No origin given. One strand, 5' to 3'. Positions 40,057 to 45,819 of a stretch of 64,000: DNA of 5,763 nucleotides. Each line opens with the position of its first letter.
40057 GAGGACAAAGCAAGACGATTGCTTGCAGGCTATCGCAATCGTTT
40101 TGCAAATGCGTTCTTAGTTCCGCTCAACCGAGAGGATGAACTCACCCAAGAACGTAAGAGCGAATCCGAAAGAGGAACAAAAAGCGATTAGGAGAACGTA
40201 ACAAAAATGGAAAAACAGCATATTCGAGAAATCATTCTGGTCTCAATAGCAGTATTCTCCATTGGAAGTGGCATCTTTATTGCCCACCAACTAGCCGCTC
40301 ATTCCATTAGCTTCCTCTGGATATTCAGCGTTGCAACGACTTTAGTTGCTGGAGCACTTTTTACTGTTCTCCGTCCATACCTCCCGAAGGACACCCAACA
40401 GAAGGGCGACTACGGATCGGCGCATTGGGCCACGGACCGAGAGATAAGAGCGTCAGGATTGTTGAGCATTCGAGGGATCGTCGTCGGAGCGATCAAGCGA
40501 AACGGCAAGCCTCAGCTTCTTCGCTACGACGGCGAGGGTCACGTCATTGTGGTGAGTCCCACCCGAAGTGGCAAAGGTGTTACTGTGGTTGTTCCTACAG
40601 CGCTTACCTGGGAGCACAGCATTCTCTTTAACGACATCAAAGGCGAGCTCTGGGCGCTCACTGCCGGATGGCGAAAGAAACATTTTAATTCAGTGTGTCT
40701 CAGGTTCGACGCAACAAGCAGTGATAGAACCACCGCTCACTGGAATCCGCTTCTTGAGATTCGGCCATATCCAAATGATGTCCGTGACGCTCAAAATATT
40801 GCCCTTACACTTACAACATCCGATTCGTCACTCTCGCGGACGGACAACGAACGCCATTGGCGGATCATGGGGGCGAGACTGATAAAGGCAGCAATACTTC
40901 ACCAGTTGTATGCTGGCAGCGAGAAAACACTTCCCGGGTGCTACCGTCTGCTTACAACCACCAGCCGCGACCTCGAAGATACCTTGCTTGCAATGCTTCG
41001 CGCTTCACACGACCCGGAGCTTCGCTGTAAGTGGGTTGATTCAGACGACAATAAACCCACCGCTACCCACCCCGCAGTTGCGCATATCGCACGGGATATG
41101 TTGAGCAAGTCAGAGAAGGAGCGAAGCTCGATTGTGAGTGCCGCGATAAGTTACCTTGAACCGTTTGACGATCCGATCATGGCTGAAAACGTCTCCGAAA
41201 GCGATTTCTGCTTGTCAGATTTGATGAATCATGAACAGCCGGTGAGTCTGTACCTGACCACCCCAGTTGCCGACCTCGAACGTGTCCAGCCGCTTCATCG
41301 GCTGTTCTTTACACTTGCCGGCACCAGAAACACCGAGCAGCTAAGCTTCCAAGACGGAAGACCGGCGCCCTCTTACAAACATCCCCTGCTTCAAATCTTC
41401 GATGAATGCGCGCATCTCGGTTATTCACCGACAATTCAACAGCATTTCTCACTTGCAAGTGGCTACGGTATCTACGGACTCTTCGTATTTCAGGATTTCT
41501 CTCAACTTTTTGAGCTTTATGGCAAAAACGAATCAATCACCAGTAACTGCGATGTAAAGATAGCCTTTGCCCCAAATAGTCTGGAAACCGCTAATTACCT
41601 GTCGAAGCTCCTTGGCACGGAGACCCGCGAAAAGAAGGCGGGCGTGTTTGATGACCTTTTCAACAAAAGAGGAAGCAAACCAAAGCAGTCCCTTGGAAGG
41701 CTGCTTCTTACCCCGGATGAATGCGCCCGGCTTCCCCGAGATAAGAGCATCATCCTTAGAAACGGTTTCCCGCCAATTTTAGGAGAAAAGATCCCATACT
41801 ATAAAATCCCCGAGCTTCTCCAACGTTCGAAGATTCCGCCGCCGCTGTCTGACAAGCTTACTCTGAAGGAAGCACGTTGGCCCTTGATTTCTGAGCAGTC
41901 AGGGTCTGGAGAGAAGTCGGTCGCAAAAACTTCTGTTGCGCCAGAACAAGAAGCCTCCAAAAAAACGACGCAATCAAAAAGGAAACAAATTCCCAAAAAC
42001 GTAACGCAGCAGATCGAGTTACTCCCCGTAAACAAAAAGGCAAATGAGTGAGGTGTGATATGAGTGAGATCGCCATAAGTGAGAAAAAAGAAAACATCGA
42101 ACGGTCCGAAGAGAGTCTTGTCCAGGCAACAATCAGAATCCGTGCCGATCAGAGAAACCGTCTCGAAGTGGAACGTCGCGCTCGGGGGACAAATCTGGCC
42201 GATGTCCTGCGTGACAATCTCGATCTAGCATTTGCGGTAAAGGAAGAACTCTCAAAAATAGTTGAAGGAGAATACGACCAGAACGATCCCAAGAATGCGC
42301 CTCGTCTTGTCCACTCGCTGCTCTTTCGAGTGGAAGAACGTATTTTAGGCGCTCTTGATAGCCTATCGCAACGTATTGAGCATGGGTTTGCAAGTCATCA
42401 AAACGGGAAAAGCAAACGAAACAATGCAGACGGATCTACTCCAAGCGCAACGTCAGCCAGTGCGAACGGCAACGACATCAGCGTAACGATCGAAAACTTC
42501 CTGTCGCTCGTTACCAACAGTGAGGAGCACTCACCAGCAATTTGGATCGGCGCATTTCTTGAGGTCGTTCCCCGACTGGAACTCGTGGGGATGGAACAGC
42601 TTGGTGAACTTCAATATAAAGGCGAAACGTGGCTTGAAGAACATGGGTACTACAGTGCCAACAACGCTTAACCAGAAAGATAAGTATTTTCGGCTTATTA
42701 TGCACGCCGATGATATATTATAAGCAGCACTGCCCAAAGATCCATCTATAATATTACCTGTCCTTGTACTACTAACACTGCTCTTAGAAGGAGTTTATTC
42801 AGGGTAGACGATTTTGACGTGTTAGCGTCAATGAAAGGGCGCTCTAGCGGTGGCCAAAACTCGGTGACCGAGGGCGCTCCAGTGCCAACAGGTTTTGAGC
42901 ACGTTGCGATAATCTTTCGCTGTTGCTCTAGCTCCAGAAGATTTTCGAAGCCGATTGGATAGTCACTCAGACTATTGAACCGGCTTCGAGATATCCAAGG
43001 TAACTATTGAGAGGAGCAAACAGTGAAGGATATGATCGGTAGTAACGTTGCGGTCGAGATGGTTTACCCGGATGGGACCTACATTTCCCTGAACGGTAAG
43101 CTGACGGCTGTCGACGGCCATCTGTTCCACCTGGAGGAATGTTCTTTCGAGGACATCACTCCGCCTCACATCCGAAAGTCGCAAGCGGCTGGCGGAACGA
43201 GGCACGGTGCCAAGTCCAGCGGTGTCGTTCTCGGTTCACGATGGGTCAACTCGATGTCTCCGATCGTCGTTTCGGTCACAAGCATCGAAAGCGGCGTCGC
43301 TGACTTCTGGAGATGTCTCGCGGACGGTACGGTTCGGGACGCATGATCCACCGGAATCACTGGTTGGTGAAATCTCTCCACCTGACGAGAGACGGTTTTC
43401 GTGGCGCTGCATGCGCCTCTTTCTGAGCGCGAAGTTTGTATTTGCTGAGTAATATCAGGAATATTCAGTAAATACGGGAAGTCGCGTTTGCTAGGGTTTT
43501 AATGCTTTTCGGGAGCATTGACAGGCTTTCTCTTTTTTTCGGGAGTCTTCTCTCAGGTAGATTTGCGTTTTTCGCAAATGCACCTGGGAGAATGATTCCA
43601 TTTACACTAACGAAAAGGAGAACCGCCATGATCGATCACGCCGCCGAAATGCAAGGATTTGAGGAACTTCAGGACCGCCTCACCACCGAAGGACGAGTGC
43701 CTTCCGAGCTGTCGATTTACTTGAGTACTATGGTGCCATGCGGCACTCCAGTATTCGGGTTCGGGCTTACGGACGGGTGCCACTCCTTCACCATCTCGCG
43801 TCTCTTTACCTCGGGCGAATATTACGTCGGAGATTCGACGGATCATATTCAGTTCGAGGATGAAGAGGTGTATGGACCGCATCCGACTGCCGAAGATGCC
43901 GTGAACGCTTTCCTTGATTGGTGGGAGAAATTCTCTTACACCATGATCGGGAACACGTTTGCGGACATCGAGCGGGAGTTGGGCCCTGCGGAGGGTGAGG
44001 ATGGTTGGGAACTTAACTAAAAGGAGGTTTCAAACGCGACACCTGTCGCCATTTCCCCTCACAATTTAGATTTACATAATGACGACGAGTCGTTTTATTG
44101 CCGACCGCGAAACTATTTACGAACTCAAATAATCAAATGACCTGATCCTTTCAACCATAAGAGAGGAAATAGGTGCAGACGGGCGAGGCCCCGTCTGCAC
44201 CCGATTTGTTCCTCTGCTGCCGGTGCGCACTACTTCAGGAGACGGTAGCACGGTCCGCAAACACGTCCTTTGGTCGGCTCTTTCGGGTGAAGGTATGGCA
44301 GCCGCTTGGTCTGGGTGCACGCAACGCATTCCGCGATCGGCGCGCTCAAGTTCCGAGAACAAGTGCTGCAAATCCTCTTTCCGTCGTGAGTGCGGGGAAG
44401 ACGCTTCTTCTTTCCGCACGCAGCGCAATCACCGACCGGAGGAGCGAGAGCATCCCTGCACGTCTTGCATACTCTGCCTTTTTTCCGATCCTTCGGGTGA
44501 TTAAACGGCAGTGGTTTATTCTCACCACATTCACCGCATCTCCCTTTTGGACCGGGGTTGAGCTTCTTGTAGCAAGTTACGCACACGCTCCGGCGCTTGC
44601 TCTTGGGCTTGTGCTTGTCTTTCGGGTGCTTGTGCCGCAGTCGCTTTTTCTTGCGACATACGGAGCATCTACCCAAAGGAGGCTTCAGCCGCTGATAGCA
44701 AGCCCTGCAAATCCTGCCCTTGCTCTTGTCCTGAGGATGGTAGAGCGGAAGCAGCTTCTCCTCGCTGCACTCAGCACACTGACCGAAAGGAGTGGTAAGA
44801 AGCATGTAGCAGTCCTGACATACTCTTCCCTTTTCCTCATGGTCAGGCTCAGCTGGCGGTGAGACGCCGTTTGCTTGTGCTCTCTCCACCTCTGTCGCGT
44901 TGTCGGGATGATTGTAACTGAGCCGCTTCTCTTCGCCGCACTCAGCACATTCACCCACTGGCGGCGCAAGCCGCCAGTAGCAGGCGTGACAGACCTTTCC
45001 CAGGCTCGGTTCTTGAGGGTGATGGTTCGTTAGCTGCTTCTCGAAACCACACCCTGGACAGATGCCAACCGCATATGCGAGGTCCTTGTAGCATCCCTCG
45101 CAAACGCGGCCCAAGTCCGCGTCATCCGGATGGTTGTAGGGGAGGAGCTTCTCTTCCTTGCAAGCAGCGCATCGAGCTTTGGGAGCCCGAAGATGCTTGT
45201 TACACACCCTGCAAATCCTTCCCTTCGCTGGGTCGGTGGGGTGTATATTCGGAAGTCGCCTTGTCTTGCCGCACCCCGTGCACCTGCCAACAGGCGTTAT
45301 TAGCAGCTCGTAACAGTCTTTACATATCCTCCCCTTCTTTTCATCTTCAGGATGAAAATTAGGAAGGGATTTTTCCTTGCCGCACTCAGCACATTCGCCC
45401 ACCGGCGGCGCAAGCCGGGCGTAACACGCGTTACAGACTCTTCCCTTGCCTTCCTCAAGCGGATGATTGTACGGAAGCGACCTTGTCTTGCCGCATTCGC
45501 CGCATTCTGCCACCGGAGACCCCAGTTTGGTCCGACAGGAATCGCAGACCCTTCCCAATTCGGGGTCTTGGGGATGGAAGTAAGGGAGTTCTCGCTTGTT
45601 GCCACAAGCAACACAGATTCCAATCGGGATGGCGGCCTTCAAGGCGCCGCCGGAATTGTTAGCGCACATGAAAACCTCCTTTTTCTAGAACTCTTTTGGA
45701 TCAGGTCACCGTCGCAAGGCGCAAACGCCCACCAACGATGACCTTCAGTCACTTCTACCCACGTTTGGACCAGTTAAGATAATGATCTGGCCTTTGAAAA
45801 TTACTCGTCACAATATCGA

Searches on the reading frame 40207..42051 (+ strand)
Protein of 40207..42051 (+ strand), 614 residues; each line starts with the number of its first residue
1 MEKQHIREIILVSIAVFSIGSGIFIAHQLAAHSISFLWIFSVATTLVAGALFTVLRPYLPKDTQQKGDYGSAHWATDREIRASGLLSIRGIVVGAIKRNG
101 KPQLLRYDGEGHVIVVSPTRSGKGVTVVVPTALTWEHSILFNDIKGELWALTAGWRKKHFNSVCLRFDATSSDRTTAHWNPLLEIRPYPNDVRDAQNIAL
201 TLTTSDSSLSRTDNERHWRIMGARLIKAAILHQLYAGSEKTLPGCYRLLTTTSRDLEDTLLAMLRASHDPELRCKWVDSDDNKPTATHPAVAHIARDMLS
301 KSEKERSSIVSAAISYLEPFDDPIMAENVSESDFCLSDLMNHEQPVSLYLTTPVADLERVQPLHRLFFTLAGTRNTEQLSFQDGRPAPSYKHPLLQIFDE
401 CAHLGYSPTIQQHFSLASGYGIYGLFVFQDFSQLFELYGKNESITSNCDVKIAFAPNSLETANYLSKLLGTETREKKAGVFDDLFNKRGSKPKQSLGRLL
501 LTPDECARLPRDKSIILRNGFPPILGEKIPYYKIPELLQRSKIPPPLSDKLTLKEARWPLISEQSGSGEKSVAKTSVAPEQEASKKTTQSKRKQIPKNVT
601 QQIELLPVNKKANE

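Call 7: search_protein_families(library=pfam, proteins=[window:40207-42051:+], max_evalue=0.001)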
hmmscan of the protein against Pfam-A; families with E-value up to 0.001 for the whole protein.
window:40207-42051:+ (614 aa): 3 families
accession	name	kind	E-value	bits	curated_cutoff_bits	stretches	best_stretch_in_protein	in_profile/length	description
PF02534.20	T4SS-DNA_transf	-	4.4e-86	290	20.1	1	74-541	2-455/468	Type IV secretory system Conjugative DNA transfer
PF12696.13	TraG-D_C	-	3e-24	85.8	22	1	393-511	1-126/126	TraM recognition site of TraD and TraG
PF10412.15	TrwB_AAD_bind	-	1.1e-11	44.7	20.5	1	331-518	189-375/387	Type IV secretion-system coupling protein DNA-binding domain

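Call 63: search_dna_similar(query=window:40207-42051:+, collection=plasmids, mode=protein, max_evalue=1e-20, max_rows=12)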
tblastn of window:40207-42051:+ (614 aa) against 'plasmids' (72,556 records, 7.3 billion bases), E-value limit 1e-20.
Records with a match: 1534; places in all: 1610; records where one place covers at least 80% of the query: 819.
Best place of each record, by identity: <60% 1534.
By first word of the organism name: Xanthomonas 137; Escherichia 120; uncultured 85; Rhizobium 81; Campylobacter 78; Sphingobium 74; Klebsiella 57; Pseudomonas 57; Neisseria 52; Bradyrhizobium 42; and 167 more.
By predicted mobility (MOB-suite, as given by PLSDB): conjugative 1052; non-mobilizable 303; mobilizable 179.
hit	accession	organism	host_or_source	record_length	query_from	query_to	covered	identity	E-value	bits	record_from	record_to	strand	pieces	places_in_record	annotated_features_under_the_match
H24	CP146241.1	Agrobacterium vitis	Vitis vinifera,cell culture,Grape gall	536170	22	612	96%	35.4%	2e-90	313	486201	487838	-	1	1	conjugal transfer protein TraG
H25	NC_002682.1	Mesorhizobium japonicum MAFF 303099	-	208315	22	594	93%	36.3%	3e-85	298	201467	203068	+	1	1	conjugal transfer protein TraG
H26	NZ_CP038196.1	Paracoccus versutus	single cell,soil adjacent to the roots ...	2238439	15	597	95%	35.6%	3e-86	301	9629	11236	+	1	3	none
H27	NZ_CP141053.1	Paracoccus denitrificans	-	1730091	23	599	94%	35.6%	9e-83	291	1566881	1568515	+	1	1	none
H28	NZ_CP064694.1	Bradyrhizobium sp. 187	Acmispon strigosus,cell culture,root ...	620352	51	605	90%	36.8%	2e-84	296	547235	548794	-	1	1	conjugal transfer protein TraG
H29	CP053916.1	Acidovorax sp. YS12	-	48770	69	556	79%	41.8%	6e-105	355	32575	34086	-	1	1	traG: IncP-type conjugal transfer protein TraG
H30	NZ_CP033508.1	Mesorhizobium jarvisii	Lotus corniculatus,cell culture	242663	23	604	95%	35.0%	5e-85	298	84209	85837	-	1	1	conjugal transfer protein TraG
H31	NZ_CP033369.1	Mesorhizobium loti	Lotus sp.,cell culture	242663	23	604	95%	35.0%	5e-85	298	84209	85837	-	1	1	conjugal transfer protein TraG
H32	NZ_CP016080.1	Mesorhizobium loti NZP2037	Lotus,cell culture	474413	23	604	95%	35.0%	1e-84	296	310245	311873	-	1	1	conjugal transfer protein TraG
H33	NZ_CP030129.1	Indioceanicola profundi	sediment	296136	23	605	95%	34.8%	2e-83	293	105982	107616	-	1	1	conjugal transfer protein TraG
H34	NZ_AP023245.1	Mesorhizobium sp. 113-3-3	Lotus japonicus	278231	18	604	96%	34.5%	4e-86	301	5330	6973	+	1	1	conjugal transfer protein TraG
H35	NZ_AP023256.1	Mesorhizobium sp. 131-3-5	Lotus japonicus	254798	23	604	95%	34.8%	2e-85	299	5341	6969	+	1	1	conjugal transfer protein TraG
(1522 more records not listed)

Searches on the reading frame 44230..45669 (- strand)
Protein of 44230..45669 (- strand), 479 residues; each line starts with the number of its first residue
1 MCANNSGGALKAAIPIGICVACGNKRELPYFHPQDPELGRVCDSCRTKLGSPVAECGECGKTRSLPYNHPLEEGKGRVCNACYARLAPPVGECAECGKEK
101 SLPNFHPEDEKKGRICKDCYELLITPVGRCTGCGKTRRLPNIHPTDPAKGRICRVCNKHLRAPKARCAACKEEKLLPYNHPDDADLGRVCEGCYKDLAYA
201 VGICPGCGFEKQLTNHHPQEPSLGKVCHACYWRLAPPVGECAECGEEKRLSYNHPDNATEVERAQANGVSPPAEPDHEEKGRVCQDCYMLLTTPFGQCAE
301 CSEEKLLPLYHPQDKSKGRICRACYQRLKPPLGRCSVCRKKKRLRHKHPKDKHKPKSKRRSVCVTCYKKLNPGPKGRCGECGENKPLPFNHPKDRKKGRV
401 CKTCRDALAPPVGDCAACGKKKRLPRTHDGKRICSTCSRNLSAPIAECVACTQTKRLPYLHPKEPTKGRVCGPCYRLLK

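Call 7: search_protein_families(library=pfam, proteins=[window:44230-45669:-], max_evalue=0.001)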
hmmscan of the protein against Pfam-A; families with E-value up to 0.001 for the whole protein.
window:44230-45669:- (479 aa): 3 families
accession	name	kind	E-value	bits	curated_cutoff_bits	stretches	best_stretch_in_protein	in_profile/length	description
PF01363.27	FYVE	-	6.1e-18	65.1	27.8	0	298-329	35-66/67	FYVE zinc finger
PF12773.13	DZR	-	6.3e-10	39.5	27.3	0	18-60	14-45/45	Double zinc ribbon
PF18912.6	DZR_2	-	2.3e-06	27.8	27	0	73-119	18-55/56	Double zinc ribbon domain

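Call 41: search_protein_families(library=padloc, proteins=[window:44230-45669:-], max_evalue=0.001)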
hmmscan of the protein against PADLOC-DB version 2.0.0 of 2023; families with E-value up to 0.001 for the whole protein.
window:44230-45669:- (479 aa): 0 families
